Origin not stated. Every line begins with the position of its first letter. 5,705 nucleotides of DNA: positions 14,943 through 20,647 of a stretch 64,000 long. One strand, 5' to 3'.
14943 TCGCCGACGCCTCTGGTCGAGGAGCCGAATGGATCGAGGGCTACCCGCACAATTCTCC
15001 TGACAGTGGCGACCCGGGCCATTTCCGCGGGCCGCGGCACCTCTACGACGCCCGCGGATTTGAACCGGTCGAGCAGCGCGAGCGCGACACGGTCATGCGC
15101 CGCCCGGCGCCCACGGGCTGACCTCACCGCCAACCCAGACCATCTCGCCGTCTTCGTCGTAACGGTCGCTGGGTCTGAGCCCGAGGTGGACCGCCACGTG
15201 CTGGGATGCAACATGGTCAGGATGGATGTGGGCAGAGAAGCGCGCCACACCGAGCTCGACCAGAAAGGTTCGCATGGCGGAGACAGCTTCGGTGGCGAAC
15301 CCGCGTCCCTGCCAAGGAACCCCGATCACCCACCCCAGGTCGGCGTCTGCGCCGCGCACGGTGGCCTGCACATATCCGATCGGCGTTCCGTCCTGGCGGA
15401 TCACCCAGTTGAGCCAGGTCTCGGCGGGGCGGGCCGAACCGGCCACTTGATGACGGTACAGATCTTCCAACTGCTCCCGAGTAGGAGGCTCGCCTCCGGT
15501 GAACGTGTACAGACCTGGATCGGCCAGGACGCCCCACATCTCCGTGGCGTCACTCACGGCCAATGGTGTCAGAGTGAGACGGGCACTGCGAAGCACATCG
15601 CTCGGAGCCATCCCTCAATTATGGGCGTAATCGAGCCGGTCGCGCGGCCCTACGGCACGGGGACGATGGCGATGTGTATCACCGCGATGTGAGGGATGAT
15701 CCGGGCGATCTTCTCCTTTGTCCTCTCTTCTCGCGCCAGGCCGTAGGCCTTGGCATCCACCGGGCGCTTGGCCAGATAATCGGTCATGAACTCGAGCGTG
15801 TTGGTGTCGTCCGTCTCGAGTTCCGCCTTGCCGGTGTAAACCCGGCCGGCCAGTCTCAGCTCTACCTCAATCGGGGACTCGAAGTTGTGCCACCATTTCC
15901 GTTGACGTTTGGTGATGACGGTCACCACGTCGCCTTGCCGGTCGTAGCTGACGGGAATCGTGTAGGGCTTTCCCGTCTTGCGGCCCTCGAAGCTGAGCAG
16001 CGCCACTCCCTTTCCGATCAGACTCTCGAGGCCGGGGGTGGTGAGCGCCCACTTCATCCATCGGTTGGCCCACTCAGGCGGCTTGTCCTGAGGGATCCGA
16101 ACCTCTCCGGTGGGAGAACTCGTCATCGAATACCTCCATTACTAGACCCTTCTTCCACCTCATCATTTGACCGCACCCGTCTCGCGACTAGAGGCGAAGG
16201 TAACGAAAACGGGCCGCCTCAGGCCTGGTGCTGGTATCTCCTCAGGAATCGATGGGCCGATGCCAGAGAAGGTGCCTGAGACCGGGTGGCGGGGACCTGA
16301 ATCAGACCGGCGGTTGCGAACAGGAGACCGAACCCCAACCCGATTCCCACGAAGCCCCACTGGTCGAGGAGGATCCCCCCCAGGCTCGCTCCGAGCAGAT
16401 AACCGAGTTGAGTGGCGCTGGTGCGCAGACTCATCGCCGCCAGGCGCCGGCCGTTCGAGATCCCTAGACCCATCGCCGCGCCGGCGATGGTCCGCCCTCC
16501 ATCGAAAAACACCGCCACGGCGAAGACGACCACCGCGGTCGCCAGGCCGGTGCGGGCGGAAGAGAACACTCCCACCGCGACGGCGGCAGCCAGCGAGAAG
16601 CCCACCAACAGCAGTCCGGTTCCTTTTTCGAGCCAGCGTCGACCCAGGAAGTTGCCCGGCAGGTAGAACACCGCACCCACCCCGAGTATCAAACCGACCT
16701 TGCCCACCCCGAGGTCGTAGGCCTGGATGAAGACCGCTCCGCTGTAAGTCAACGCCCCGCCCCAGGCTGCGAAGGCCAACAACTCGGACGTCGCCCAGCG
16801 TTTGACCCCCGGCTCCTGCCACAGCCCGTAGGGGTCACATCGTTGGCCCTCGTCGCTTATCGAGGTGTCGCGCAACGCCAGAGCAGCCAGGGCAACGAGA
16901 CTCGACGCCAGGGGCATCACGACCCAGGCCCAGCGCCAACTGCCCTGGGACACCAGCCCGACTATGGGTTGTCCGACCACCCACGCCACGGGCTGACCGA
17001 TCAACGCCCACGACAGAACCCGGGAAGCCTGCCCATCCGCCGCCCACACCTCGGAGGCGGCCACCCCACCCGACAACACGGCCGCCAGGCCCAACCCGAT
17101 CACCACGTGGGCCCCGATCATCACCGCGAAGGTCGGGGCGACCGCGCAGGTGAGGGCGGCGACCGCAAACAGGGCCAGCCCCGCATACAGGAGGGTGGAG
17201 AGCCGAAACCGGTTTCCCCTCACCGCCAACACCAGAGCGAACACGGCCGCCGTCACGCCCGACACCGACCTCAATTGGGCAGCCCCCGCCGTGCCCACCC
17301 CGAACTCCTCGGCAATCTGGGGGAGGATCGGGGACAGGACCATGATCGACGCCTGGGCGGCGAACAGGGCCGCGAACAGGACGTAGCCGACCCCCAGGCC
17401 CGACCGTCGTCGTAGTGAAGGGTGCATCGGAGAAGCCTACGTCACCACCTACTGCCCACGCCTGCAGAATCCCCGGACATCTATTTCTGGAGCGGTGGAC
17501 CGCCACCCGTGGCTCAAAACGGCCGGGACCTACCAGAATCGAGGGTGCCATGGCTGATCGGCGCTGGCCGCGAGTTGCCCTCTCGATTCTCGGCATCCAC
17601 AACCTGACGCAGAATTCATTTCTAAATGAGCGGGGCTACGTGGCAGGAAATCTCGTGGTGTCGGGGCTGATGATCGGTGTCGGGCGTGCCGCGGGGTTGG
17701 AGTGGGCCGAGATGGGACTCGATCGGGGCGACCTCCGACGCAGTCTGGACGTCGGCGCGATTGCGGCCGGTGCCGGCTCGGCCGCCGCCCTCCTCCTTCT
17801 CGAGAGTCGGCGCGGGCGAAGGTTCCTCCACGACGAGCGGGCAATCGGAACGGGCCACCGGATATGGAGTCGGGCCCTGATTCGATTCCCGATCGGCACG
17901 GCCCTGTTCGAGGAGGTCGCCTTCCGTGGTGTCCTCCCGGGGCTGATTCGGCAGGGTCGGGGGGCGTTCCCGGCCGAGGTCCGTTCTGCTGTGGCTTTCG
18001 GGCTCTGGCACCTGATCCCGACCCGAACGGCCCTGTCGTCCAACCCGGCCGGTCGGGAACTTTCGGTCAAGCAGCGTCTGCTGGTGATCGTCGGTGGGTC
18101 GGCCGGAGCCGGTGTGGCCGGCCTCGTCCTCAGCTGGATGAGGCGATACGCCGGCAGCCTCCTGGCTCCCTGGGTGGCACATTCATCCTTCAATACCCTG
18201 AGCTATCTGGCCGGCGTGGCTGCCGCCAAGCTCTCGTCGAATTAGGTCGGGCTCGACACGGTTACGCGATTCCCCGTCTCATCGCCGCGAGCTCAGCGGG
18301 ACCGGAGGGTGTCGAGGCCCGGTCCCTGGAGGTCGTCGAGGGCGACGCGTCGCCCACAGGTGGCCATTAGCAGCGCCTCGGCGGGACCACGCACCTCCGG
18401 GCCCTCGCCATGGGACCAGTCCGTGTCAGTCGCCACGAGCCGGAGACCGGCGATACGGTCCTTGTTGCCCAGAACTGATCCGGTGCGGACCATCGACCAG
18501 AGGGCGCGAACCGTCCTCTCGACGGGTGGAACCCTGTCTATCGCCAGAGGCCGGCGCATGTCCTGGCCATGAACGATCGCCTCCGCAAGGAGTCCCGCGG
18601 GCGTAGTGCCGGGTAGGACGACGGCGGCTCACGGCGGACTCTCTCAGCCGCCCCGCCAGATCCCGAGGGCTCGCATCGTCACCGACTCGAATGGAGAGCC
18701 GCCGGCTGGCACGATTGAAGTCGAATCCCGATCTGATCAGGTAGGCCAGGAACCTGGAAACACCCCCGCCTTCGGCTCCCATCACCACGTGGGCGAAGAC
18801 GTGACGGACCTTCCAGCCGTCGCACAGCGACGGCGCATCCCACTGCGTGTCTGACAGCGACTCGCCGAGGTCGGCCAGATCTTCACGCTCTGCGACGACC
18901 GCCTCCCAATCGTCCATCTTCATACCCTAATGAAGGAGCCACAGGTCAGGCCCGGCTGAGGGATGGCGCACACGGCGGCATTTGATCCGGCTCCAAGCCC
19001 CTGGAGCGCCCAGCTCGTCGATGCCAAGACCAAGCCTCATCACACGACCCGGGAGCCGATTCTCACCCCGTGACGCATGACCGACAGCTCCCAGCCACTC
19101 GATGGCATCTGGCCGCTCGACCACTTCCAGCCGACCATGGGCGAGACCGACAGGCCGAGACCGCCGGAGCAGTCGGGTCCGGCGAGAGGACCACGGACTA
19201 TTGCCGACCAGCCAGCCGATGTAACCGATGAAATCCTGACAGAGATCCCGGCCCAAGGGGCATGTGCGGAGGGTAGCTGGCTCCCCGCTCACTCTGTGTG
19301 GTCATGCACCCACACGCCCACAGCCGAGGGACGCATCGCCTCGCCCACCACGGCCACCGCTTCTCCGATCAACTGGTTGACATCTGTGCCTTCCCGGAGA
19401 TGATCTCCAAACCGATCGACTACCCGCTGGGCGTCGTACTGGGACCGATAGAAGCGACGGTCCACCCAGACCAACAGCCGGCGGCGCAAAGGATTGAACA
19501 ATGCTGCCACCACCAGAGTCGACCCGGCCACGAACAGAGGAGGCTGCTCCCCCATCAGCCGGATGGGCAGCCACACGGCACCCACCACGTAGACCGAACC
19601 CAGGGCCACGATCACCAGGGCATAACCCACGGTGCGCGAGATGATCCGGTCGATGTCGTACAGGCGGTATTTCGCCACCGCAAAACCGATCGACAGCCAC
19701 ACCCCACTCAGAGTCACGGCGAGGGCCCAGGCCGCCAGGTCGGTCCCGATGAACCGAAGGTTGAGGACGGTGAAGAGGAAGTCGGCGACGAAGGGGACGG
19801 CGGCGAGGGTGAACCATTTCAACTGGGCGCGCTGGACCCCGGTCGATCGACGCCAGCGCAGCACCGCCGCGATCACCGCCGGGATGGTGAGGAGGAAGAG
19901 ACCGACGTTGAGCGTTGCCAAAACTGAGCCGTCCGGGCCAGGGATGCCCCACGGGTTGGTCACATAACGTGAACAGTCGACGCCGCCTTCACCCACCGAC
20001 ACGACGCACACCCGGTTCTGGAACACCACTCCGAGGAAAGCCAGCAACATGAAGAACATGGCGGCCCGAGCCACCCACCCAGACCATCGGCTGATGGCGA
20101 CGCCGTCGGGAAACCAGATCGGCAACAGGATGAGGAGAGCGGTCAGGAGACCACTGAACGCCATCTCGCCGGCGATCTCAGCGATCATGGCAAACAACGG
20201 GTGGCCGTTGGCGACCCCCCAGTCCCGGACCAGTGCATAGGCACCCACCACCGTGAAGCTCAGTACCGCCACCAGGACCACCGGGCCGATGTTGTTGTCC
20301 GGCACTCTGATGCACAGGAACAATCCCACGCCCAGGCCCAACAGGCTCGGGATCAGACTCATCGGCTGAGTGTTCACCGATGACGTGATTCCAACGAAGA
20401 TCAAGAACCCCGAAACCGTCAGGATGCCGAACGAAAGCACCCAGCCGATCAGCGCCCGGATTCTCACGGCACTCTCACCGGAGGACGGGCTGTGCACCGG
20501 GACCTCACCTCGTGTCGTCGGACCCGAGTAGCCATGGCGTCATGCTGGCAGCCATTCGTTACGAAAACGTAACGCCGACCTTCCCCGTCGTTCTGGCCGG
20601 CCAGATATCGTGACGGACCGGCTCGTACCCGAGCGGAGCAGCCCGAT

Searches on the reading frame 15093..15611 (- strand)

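Call 42: search_protein_families(library=pfam, proteins=[window:15093-15611:-], max_evalue=0.001)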
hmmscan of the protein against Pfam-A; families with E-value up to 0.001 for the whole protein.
window:15093-15611:- (172 aa): 2 families
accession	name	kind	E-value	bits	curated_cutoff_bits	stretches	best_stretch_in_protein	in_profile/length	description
PF13302.13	Acetyltransf_3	-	3.9e-23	83.1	25.4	1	11-146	1-138/138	Acetyltransferase (GNAT) domain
PF00583.31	Acetyltransf_1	-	9.4e-08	32.8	20.7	1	55-144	27-115/116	Acetyltransferase (GNAT) family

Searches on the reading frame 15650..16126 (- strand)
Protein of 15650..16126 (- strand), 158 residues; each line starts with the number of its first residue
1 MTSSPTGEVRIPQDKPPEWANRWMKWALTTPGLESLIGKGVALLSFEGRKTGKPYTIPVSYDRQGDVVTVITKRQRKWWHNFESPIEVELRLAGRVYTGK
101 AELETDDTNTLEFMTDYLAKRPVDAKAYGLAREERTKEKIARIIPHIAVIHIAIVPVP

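Call 60: search_protein_families(library=pfam, proteins=[window:15650-16126:-], max_evalue=0.00001)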
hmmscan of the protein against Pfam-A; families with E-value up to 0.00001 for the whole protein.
window:15650-16126:- (158 aa): 1 family
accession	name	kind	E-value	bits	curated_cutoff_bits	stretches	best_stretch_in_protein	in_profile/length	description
PF04075.20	F420H2_quin_red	-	3.1e-07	31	22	1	36-109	20-98/130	F420H(2)-dependent quinone reductase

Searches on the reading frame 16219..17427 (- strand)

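Call 60: search_protein_families(library=pfam, proteins=[window:16219-17427:-], max_evalue=0.00001)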
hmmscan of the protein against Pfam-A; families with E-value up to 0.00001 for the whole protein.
window:16219-17427:- (402 aa): 1 family
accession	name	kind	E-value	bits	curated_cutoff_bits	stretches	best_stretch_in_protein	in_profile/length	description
PF07690.21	MFS_1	-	3.7e-26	92.3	33.4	1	17-306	1-306/347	Major Facilitator Superfamily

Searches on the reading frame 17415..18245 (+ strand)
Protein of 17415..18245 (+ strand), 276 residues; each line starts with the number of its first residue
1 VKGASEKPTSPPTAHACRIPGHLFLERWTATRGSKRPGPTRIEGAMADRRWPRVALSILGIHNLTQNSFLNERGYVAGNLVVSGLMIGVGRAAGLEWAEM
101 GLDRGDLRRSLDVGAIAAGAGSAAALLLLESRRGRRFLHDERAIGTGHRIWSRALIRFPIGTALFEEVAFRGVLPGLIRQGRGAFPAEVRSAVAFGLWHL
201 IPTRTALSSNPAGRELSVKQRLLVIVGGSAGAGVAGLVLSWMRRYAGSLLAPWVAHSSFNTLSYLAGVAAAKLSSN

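Call 60: search_protein_families(library=pfam, proteins=[window:17415-18245:+], max_evalue=0.00001)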
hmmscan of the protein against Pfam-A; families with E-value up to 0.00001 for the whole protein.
window:17415-18245:+ (276 aa): 1 family
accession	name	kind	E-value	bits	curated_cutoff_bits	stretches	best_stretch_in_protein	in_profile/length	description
PF02517.21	Rce1-like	-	3.6e-15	56.5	22.4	1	155-261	8-92/93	Type II CAAX prenyl endopeptidase Rce1-like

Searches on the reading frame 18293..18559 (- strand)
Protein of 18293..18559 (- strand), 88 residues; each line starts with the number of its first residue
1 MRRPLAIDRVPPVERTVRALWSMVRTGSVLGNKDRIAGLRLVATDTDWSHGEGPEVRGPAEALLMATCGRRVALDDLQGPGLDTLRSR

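Call 60: search_protein_families(library=pfam, proteins=[window:18293-18559:-], max_evalue=0.00001)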
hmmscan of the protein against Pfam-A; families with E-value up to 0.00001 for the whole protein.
window:18293-18559:- (88 aa): 0 families

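Call 64: search_protein_families(library=ncbifam, proteins=[window:18293-18559:-], max_evalue=0.01)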
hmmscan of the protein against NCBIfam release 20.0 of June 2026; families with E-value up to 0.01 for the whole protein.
window:18293-18559:- (88 aa): 1 family
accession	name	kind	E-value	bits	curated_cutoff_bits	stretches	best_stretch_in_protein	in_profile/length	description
TIGR03083.1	TIGR03083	domain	0.00011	22.7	50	1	13-70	142-202/202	maleylpyruvate isomerase family mycothiol-dependent enzyme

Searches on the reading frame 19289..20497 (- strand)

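Call 60: search_protein_families(library=pfam, proteins=[window:19289-20497:-], max_evalue=0.00001)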
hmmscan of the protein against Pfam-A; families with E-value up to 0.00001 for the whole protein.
window:19289-20497:- (402 aa): 0 families

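Call 63: search_protein_families(library=pfam, proteins=[window:19289-20497:-], max_evalue=0.01)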
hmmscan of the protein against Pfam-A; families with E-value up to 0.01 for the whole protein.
window:19289-20497:- (402 aa): 0 families

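Call 64: search_protein_families(library=ncbifam, proteins=[window:19289-20497:-], max_evalue=0.01)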
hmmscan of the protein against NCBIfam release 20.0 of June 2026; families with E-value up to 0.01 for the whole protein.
window:19289-20497:- (402 aa): 1 family
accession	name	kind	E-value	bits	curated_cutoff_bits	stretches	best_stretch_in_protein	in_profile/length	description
TIGR02916.1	PEP_his_kin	equivalog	4.4e-05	22.2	300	1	272-401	210-348/679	XrtA/PEP-CTERM system histidine kinase PrsK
